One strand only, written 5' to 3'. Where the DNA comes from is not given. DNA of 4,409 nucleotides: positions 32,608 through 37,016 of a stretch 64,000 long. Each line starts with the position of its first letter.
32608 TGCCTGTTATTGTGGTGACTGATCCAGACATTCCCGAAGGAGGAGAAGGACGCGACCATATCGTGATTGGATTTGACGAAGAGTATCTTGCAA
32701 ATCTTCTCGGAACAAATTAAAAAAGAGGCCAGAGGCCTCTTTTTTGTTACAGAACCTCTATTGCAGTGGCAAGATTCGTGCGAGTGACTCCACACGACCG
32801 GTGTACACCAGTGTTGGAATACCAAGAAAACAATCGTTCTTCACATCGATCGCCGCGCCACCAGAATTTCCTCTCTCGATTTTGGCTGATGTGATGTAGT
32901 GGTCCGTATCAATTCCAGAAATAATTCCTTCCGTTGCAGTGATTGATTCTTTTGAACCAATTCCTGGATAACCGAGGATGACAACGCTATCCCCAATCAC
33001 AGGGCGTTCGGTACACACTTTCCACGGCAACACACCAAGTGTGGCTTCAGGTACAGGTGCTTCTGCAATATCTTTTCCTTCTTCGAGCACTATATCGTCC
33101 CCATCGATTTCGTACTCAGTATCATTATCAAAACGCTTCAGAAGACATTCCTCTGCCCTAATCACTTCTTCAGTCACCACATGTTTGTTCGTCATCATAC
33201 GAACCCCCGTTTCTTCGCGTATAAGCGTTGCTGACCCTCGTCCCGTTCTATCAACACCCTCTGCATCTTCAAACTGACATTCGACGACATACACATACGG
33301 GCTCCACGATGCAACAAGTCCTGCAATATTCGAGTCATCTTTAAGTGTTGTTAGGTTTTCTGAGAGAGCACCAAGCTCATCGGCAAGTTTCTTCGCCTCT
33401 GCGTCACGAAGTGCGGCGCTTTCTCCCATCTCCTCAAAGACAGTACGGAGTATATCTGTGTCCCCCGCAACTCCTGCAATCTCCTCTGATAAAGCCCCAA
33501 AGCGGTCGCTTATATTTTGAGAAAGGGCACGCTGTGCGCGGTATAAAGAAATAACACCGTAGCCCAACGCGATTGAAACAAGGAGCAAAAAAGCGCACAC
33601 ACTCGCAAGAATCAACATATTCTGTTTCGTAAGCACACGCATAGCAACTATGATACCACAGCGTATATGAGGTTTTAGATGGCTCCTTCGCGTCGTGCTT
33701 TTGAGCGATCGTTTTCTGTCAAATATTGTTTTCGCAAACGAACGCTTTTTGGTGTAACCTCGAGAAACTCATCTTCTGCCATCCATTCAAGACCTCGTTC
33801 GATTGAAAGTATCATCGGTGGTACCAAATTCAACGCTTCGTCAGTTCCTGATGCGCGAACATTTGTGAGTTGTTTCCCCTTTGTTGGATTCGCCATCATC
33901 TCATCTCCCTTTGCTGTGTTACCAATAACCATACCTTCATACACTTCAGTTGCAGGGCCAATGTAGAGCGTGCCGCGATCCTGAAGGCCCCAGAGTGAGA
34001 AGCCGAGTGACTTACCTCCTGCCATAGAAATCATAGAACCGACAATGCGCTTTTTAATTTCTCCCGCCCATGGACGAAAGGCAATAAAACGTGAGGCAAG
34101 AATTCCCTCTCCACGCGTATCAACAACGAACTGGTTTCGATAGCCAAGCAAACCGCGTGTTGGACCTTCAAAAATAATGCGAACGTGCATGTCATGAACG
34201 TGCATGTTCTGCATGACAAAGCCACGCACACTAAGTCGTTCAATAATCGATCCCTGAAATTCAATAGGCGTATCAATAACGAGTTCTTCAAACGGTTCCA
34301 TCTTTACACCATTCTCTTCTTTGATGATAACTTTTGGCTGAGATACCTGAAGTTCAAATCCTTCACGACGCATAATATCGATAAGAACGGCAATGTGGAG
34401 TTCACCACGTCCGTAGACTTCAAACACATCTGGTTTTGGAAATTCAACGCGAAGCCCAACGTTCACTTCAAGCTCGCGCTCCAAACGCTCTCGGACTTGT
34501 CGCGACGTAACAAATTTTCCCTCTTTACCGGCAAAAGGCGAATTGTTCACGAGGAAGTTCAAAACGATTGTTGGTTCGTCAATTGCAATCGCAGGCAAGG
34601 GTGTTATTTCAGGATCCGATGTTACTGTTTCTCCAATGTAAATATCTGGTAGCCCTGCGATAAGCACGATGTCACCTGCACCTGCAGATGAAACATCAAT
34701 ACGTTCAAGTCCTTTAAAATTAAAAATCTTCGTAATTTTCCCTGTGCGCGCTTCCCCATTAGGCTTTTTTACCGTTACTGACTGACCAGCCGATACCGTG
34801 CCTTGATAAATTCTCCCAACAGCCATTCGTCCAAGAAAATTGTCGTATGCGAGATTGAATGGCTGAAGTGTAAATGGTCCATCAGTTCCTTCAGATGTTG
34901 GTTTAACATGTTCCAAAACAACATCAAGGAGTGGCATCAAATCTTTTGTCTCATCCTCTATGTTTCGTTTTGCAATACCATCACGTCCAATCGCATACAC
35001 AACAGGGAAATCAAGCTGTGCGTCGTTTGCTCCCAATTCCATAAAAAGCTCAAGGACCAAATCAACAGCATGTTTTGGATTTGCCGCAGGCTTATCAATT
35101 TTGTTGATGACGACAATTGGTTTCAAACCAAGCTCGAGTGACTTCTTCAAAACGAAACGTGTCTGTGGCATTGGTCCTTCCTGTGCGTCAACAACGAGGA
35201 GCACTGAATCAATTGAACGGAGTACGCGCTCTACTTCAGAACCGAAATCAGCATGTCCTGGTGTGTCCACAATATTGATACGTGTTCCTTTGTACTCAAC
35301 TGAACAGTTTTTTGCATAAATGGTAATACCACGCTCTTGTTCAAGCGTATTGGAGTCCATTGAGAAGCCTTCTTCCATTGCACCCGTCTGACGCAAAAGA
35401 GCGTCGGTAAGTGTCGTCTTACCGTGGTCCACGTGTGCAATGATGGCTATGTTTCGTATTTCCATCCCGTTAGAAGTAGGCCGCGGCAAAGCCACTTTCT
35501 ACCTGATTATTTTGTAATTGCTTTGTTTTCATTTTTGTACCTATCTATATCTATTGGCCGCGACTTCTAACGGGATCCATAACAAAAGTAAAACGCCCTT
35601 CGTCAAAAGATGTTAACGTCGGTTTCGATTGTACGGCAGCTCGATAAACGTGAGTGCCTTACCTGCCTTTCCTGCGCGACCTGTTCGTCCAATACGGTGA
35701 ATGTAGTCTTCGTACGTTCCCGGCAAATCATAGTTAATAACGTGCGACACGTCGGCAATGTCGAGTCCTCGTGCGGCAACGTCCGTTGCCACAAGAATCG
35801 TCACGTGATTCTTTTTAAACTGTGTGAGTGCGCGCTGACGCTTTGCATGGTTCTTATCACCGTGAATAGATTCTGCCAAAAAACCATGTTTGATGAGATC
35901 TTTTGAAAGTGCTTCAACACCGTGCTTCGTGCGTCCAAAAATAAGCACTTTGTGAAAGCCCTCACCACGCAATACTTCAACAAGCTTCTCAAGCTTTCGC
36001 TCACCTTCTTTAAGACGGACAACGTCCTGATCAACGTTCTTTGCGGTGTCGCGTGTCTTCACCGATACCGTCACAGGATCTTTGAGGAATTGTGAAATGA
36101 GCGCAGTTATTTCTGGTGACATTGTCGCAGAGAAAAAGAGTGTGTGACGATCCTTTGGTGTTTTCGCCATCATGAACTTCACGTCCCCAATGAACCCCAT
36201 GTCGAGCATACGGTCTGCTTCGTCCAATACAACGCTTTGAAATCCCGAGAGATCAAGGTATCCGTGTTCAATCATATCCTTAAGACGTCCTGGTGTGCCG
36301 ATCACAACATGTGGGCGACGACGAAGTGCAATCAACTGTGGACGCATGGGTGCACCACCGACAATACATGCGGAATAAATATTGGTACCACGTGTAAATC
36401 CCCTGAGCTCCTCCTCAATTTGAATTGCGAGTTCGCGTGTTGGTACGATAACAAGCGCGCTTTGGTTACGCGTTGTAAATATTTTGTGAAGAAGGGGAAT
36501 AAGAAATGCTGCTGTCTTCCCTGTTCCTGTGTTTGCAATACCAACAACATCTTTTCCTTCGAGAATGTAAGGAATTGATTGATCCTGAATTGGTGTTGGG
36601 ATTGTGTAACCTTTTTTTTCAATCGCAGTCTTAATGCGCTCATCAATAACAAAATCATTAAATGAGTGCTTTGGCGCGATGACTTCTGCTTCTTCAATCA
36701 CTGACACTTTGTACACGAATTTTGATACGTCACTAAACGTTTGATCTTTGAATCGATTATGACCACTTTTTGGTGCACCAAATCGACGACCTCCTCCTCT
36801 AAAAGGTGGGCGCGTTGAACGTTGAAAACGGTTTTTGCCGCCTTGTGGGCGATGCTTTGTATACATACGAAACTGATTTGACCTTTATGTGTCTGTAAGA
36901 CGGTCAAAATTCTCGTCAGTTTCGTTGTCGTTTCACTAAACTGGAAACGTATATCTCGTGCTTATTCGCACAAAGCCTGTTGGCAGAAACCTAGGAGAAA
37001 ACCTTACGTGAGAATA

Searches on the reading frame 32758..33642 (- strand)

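Call 8: search_protein_families(library=pfam, proteins=[window:32758-33642:-], max_evalue=0.001)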
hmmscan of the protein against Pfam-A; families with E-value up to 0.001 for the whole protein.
window:32758-33642:- (294 aa): 1 family
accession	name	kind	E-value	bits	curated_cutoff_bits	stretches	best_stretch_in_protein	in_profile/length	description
PF13365.12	Trypsin_2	-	7.4e-13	49.9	27.6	1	136-274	1-143/144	Trypsin-like peptidase domain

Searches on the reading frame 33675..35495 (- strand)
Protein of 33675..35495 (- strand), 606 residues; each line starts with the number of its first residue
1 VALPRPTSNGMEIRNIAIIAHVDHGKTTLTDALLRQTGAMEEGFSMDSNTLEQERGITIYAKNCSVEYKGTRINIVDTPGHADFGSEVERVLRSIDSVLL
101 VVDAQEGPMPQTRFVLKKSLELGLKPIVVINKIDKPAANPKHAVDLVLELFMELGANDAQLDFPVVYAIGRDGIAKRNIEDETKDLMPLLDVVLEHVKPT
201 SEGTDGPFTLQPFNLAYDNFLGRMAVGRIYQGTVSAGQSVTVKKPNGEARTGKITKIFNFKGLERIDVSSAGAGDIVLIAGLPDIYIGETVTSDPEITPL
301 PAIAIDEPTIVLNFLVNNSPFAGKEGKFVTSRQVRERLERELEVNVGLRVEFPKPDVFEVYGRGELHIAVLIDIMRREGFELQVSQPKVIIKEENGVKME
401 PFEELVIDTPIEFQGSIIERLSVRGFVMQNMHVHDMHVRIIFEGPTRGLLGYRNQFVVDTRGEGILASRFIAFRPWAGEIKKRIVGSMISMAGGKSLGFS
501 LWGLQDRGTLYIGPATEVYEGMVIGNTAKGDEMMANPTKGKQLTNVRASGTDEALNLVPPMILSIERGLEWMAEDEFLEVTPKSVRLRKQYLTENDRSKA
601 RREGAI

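Call 8: search_protein_families(library=pfam, proteins=[window:33675-35495:-], max_evalue=0.001)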
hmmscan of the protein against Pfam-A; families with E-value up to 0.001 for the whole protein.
window:33675-35495:- (606 aa): 8 families
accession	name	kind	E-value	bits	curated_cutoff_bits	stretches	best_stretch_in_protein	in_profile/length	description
PF00009.33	GTP_EFTU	-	6.4e-53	179.6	26.5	1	12-198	2-187/188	Elongation factor Tu GTP binding domain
PF21018.2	BipA_C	-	2.1e-38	130.9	23.8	1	486-593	2-109/110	TypA/BipA C-terminal domain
PF00679.30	EFG_C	-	1.3e-14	54.5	27.9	1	398-483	2-88/89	Elongation factor G C-terminus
PF03144.31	GTP_EFTU_D2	-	1.4e-12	48.3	30.3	1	222-292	1-73/73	Elongation factor Tu domain 2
PF22042.2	EF-G_D2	-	5.6e-09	36.4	27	1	213-293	7-83/84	Elongation factor G domain 2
PF01926.29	MMR_HSR1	-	3.6e-08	33.9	21.9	1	16-132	2-113/113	50S ribosome-binding GTPase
PF02421.24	FeoB_N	-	5.8e-05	23.1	27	1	55-145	31-126/156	Ferrous iron transport protein B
PF00735.24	Septin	-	0.00028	20.7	26.2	1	15-84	6-75/280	Septin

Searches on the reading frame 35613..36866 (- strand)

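Call 8: search_protein_families(library=pfam, proteins=[window:35613-36866:-], max_evalue=0.001)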
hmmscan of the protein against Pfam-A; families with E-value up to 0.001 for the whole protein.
window:35613-36866:- (417 aa): 3 families
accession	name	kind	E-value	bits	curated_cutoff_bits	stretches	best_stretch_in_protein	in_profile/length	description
PF00270.35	DEAD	-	1.7e-46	158.5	26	1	91-253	1-164/167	DEAD/DEAH box helicase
PF00271.37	Helicase_C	-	1.8e-32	112.3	23.5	1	291-399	2-110/110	Helicase conserved C-terminal domain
PF04851.21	ResIII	-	4.7e-06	27.1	22.5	1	110-249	29-162/164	Type III restriction enzyme, res subunit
